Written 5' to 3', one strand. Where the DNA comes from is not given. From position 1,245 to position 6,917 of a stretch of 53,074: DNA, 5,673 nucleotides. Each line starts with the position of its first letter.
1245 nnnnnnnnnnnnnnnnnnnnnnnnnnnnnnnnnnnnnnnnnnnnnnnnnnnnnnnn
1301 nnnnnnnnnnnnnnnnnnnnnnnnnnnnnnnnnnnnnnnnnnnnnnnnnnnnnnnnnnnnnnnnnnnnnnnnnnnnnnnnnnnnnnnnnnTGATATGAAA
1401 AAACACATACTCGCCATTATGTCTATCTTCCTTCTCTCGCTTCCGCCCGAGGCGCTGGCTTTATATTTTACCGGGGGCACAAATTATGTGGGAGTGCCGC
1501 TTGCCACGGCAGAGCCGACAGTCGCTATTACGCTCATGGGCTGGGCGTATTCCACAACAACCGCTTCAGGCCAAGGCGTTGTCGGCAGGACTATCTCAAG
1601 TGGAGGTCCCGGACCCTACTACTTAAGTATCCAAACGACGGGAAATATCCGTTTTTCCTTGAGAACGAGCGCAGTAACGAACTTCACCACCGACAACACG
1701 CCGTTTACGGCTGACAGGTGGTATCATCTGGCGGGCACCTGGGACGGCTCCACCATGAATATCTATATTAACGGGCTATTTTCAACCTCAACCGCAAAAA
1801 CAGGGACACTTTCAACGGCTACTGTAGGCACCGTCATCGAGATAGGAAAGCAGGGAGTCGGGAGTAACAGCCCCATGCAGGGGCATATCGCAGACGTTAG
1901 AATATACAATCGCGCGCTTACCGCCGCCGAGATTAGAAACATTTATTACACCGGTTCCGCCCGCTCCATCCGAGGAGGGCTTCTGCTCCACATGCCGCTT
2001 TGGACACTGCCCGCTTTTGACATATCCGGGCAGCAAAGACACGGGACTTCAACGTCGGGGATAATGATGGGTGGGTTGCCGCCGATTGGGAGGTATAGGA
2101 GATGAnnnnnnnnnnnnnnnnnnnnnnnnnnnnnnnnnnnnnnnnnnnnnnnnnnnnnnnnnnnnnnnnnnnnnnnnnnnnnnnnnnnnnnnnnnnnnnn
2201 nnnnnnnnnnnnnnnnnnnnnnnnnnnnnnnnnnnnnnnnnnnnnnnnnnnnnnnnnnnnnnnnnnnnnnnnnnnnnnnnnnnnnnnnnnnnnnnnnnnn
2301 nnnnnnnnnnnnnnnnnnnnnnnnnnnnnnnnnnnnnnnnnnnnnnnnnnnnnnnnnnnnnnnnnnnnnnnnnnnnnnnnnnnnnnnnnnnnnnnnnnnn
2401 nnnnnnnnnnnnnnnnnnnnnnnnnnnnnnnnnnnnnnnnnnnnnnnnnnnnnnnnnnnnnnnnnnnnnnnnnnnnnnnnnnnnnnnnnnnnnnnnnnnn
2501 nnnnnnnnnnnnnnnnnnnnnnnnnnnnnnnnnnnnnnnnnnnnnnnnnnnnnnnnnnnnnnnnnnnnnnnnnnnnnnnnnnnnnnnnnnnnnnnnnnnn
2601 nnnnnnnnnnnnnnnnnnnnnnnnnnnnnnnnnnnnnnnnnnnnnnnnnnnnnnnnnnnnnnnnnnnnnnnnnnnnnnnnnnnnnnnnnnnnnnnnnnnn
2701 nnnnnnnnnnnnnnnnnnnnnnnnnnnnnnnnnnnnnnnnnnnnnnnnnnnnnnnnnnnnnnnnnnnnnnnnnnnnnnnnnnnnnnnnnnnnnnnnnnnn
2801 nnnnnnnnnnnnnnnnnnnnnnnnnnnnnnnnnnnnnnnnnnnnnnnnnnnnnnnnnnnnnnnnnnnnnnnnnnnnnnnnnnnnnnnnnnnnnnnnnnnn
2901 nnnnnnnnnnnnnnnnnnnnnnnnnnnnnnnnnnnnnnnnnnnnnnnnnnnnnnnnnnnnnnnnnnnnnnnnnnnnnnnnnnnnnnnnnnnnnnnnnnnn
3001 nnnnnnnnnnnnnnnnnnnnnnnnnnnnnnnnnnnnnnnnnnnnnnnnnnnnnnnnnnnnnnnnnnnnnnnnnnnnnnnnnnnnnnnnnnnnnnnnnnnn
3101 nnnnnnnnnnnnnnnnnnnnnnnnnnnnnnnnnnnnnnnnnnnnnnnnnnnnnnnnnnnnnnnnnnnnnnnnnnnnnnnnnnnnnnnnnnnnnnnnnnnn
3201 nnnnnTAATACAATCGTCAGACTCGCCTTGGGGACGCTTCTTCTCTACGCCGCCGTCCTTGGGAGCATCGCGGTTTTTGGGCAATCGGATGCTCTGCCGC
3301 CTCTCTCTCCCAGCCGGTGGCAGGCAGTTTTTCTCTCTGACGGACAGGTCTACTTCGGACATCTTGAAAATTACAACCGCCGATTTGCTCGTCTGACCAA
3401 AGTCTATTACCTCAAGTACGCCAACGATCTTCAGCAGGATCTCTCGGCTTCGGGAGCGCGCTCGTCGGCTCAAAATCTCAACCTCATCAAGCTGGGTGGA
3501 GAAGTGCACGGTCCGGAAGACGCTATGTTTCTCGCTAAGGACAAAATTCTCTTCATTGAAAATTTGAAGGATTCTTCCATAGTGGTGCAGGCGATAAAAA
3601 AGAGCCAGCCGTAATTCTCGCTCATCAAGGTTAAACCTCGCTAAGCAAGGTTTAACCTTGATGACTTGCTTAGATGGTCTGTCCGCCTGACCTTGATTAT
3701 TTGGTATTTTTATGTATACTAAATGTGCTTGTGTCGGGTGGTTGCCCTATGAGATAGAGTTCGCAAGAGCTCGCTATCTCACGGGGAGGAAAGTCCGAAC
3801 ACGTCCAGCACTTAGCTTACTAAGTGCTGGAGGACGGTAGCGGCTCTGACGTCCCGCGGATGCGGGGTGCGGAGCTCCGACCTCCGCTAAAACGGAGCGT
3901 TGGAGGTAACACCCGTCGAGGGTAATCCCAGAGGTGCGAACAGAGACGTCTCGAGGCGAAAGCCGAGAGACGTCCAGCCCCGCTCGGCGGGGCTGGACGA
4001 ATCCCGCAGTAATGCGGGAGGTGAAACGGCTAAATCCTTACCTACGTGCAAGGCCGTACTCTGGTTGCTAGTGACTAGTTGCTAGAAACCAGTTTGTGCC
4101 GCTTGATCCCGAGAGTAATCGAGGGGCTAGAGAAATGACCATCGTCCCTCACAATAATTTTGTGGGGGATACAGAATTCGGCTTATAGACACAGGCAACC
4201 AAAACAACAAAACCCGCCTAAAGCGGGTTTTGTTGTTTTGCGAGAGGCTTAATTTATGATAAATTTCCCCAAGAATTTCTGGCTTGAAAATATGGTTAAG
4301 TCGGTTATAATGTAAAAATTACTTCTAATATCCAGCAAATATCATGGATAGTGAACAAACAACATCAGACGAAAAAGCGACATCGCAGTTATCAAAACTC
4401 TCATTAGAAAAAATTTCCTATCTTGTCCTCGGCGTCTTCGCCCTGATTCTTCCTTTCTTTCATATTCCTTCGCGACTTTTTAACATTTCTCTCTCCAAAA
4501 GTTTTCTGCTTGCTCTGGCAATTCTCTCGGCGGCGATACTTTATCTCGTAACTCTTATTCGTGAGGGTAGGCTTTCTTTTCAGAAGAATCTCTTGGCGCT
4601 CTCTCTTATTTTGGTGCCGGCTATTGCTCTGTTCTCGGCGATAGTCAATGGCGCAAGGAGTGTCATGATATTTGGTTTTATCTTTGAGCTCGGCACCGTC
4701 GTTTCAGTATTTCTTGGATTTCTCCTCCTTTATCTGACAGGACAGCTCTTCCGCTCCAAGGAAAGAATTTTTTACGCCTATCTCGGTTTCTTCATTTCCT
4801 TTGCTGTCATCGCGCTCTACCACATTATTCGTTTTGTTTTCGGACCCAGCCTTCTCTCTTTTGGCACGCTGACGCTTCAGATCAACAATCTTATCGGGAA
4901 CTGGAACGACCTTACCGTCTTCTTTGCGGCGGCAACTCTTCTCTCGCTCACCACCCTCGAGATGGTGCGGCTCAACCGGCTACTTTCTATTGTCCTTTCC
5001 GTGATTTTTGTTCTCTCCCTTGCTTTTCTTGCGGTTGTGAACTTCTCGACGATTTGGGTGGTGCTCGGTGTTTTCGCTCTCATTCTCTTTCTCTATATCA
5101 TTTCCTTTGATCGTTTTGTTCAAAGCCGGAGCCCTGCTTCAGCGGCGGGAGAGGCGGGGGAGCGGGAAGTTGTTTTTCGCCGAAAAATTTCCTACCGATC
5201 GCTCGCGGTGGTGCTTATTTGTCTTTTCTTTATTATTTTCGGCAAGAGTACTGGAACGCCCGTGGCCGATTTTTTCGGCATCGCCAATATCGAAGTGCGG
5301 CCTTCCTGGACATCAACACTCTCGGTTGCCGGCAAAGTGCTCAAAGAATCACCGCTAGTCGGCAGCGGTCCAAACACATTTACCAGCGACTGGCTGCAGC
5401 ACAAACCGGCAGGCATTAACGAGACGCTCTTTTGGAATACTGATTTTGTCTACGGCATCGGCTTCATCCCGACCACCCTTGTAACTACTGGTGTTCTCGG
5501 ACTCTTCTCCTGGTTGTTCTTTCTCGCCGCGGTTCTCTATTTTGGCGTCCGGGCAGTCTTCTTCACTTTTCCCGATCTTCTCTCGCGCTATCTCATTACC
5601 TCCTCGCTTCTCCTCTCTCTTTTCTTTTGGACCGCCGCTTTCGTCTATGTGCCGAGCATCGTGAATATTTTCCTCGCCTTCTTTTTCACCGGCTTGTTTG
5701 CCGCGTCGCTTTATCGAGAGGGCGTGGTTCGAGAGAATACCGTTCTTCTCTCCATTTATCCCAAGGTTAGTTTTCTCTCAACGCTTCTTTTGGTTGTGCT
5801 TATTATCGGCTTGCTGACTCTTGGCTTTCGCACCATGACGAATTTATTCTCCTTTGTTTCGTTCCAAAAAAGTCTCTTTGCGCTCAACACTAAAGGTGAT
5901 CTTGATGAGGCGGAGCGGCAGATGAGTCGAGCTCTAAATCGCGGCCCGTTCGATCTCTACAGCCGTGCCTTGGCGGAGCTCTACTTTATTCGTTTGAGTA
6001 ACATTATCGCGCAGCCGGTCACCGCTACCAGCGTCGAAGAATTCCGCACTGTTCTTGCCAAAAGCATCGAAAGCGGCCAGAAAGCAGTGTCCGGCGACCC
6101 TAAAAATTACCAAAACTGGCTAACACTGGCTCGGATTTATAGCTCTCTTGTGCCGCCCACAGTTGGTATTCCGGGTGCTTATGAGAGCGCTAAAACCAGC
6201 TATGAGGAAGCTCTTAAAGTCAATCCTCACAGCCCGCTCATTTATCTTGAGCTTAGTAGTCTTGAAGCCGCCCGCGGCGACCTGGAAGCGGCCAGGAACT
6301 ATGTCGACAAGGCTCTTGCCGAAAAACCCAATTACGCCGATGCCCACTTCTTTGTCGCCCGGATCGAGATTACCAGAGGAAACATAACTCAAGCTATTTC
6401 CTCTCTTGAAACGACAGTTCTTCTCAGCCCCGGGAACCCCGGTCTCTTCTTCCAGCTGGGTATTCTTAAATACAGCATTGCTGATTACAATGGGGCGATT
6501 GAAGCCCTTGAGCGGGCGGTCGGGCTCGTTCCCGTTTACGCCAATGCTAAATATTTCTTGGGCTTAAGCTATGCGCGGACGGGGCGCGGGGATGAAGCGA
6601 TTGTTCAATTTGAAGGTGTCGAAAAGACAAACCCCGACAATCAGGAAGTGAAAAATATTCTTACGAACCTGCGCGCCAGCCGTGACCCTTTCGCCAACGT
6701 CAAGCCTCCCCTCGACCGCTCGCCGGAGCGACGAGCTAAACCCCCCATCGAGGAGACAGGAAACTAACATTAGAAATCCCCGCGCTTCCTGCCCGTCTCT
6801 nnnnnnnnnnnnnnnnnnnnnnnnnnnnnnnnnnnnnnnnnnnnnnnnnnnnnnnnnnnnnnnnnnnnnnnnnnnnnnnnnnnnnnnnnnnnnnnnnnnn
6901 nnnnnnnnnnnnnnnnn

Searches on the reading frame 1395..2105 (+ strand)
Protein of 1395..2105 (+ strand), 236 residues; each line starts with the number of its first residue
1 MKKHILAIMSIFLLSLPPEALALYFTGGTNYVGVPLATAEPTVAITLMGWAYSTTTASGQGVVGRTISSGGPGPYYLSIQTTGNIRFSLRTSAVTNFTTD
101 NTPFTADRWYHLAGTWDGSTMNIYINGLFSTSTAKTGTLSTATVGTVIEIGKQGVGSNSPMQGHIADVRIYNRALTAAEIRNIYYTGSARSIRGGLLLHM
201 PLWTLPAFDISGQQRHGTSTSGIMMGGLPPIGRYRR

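Call 7: search_protein_families(library=pfam, proteins=[window:1395-2105:+], max_evalue=0.001)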
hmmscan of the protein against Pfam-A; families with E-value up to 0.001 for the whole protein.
window:1395-2105:+ (236 aa): 1 family
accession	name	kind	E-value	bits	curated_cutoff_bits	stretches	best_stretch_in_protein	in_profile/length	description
PF13385.13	Laminin_G_3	-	2.2e-27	96.5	27.6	1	27-180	2-150/151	Concanavalin A-like lectin/glucanases superfamily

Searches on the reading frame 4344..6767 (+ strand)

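Call 7: search_protein_families(library=pfam, proteins=[window:4344-6767:+], max_evalue=0.001)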
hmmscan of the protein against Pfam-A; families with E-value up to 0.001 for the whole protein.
window:4344-6767:+ (807 aa): 11 families
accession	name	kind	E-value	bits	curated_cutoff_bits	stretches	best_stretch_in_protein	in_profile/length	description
PF14559.12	TPR_19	-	2.7e-23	82.5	25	2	643-696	3-56/68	Tetratricopeptide repeat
PF13432.12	TPR_16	-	9.1e-20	71.2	32.7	3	704-756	2-53/65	Tetratricopeptide repeat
PF07719.23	TPR_2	-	6.7e-16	57.5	27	0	633-664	3-34/34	Tetratricopeptide repeat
PF13428.12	TPR_14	-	9.3e-16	57.2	23.5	0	634-673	4-43/44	Tetratricopeptide repeat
PF13414.12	TPR_11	-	6.5e-14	51.8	26.8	0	714-747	9-42/42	TPR repeat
PF13181.12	TPR_8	-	9.2e-12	44.6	25.7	0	612-628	16-32/34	Tetratricopeptide repeat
PF23914.1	TPR_CcmH_CycH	-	1.2e-09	38.6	42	1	583-691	44-147/158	Cytochrome c-type biogenesis protein H TPR domain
PF13371.12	TPR_9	-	3.9e-09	36.8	35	0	676-730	6-60/73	Tetratricopeptide repeat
PF13431.12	TPR_17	-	5.1e-09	36.1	24.4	0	579-600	3-24/34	Tetratricopeptide repeat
PF00515.34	TPR_1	-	9.5e-09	35.2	27.8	0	611-629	15-33/34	Tetratricopeptide repeat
PF13424.12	TPR_12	-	3e-05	24.5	30.1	0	633-689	12-69/77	Tetratricopeptide repeat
